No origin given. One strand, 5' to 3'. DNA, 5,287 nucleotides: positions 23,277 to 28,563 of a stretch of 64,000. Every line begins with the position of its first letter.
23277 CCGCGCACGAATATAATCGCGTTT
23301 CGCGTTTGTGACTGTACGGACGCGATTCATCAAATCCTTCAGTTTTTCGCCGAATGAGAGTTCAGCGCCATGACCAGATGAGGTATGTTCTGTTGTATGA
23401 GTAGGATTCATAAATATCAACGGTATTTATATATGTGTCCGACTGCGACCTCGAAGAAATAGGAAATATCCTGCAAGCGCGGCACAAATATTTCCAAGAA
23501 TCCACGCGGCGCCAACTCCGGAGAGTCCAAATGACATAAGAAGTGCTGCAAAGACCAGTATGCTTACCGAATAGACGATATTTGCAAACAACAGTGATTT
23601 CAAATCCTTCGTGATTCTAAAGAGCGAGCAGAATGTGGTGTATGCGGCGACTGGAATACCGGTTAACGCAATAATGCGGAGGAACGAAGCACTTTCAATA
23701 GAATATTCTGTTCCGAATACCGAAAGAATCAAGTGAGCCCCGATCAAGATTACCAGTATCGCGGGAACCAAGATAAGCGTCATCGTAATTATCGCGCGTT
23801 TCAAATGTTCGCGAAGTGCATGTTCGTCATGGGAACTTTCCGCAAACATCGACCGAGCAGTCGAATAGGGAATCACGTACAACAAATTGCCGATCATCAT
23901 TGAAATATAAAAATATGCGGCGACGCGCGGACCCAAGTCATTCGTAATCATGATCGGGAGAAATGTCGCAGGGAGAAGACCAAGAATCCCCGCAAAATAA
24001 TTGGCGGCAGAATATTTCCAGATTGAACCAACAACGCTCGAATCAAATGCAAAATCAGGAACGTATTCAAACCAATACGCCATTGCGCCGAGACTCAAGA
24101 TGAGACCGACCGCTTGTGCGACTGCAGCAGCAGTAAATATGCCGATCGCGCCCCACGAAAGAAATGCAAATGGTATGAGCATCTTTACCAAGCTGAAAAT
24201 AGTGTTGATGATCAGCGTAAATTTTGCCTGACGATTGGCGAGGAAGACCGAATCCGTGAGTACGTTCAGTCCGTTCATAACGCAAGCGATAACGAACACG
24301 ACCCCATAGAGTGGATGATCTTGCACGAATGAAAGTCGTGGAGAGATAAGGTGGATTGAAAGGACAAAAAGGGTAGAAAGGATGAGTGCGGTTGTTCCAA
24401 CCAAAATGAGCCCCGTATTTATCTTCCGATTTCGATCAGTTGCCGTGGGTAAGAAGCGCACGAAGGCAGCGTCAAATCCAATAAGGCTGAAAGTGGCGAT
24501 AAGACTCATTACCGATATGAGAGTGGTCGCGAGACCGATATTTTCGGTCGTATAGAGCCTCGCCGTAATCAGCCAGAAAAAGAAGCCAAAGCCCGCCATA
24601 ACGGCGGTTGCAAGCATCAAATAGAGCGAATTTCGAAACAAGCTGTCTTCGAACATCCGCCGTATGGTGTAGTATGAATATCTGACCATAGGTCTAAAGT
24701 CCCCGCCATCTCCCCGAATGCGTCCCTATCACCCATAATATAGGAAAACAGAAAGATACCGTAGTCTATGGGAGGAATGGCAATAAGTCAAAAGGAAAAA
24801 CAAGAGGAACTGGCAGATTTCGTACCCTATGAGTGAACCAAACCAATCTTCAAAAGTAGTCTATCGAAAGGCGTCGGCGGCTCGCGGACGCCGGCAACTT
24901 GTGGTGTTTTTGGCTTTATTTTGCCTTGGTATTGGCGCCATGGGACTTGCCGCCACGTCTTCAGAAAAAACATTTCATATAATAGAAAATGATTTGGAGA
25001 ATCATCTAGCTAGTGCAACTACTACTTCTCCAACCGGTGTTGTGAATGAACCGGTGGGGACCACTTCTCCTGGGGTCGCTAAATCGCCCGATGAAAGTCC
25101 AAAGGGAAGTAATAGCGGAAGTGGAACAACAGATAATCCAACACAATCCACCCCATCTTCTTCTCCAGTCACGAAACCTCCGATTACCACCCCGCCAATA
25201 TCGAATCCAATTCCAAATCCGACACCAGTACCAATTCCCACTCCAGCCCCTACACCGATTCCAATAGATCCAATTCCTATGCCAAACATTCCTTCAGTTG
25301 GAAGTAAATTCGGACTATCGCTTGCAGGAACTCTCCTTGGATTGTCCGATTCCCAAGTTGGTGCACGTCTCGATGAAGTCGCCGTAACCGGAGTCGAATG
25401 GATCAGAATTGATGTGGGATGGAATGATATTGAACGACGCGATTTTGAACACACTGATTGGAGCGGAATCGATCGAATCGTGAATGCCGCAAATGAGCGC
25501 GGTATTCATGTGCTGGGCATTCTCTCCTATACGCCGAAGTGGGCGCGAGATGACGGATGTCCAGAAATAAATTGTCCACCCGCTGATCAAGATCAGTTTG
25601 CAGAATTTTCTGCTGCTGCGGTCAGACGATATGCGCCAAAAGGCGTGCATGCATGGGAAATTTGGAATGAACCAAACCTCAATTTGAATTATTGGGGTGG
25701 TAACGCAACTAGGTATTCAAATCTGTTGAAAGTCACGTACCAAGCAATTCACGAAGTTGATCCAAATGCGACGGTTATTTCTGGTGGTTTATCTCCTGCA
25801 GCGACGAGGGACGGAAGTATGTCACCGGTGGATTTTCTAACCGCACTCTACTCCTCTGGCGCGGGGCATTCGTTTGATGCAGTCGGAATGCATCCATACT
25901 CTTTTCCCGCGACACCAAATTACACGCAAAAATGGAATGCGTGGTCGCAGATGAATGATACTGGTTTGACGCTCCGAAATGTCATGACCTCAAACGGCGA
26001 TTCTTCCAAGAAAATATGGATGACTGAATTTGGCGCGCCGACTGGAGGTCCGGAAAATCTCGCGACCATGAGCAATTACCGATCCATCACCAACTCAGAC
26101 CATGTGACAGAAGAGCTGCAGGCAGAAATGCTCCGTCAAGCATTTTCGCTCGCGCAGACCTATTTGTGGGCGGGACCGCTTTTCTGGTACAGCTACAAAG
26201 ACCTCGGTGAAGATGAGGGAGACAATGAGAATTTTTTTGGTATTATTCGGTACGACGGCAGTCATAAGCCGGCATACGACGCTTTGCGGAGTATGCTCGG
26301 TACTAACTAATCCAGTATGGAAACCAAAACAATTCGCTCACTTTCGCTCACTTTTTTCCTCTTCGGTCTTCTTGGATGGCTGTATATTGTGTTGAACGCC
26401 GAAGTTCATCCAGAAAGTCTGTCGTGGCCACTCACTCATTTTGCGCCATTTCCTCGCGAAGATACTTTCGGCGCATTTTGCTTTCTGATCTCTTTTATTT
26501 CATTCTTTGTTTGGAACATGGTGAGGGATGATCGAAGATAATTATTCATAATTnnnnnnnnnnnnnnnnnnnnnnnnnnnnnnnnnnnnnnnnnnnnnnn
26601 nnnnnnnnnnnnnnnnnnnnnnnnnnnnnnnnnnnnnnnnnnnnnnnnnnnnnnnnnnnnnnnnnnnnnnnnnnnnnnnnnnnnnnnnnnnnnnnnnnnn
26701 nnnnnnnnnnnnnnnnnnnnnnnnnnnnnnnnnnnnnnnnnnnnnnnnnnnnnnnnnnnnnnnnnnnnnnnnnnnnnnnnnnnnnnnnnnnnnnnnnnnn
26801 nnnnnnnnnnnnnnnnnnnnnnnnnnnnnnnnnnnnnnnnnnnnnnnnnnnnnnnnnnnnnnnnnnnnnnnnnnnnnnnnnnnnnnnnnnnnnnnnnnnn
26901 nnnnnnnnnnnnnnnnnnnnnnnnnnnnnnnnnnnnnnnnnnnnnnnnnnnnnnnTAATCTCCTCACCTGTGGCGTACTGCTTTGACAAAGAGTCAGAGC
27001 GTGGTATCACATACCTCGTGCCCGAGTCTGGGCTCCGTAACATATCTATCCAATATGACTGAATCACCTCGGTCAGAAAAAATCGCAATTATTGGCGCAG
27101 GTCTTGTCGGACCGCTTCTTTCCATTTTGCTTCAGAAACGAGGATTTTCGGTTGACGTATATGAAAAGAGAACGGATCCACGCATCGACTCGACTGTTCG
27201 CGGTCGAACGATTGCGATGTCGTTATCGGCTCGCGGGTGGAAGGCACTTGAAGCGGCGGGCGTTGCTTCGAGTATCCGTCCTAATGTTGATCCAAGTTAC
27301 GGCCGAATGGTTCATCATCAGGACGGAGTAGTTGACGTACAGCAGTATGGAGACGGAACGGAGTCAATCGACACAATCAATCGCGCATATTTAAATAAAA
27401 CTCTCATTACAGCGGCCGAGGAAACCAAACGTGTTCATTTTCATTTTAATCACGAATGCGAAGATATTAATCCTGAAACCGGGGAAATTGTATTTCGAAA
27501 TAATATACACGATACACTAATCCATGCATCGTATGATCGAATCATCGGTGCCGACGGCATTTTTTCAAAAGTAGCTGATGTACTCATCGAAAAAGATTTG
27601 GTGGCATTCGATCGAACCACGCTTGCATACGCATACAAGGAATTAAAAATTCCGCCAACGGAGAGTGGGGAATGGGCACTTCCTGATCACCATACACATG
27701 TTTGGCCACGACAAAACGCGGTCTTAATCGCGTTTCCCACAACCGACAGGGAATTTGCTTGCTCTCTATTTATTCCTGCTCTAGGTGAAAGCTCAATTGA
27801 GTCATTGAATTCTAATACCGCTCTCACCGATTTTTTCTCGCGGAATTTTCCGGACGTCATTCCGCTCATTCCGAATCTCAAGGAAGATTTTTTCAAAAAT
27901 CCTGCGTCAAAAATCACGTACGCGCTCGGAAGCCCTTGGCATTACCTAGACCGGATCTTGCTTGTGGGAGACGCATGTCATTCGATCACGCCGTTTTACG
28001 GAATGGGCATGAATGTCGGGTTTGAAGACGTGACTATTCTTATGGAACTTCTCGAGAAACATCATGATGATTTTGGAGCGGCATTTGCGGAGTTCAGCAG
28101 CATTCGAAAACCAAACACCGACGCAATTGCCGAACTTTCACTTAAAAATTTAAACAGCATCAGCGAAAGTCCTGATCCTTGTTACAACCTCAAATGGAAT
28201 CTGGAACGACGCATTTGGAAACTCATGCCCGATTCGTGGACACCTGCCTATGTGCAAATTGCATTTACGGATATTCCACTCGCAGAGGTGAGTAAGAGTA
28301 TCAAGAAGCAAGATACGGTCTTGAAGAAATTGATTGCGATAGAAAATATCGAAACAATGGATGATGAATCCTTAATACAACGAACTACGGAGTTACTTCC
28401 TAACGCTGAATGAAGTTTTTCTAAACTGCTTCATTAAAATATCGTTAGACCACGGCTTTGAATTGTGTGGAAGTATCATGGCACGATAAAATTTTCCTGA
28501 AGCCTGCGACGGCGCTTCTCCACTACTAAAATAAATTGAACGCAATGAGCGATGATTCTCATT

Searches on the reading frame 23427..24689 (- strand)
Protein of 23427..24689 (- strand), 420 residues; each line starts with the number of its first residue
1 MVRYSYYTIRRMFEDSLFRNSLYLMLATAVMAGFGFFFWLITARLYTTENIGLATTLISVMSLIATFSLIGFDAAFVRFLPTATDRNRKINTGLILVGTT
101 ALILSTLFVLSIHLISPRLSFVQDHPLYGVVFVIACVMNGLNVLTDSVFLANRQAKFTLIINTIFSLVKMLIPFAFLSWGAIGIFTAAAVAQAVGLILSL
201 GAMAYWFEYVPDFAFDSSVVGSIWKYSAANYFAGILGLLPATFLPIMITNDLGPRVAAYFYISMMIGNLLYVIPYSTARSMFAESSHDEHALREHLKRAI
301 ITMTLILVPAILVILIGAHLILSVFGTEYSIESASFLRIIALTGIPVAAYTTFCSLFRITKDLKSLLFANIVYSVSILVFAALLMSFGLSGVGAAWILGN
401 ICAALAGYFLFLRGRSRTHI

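Call 54: search_protein_families(library=pfam, proteins=[window:23427-24689:-], max_evalue=0.0001)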
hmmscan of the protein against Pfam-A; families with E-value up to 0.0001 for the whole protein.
window:23427-24689:- (420 aa): 3 families
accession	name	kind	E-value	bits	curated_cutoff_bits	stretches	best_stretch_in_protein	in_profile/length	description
PF01943.22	Polysacc_synt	-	1.2e-11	45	28.2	1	18-268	2-252/274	Polysaccharide biosynthesis protein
PF13440.11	Polysacc_synt_3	-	7.8e-10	38.9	23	1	42-329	2-288/293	Polysaccharide biosynthesis protein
PF01554.23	MatE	-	1.8e-06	28.2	24.9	1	246-380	17-158/161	MatE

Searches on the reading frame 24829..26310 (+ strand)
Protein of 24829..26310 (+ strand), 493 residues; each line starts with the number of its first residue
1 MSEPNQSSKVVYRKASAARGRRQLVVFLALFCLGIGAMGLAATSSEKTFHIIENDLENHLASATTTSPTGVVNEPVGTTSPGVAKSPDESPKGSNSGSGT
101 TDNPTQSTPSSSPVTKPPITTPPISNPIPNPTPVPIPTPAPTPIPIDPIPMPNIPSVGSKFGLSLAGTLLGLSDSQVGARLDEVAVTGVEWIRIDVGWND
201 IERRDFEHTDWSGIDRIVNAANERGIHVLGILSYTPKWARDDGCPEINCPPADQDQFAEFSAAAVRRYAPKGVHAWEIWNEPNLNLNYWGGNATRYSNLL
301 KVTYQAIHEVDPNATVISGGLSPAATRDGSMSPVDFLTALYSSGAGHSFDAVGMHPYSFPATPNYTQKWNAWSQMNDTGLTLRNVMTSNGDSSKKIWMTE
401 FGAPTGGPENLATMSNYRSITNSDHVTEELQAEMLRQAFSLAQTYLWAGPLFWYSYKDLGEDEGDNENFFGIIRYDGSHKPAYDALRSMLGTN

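Call 54: search_protein_families(library=pfam, proteins=[window:24829-26310:+], max_evalue=0.0001)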
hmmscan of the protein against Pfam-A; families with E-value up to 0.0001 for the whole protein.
window:24829-26310:+ (493 aa): 2 families
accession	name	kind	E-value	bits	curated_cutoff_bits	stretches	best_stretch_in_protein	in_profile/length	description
PF00150.24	Cellulase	-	3.4e-13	50.2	23.5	1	180-417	26-252/272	Cellulase (glycosyl hydrolase family 5)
PF01229.23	Glyco_hydro_39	-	4e-05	23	26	1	263-320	137-195/472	Glycosyl hydrolases family 39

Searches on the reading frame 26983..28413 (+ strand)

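Call 54: search_protein_families(library=pfam, proteins=[window:26983-28413:+], max_evalue=0.0001)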
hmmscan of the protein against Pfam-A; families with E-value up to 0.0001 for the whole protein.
window:26983-28413:+ (476 aa): 4 families
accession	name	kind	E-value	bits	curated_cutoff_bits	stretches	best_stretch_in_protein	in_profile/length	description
PF01494.25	FAD_binding_3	-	1e-23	84.6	22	1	33-358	3-319/349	FAD binding domain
PF01266.30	DAO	-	5.5e-07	29.9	27.9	0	33-86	1-56/353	FAD dependent oxidoreductase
PF13450.12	NAD_binding_8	-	8.2e-06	26.4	21.9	1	36-73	1-40/68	NAD(P)-binding Rossmann-like domain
PF08491.16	SE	-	4.6e-05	23.1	20.1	0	320-378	127-190/276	Squalene epoxidase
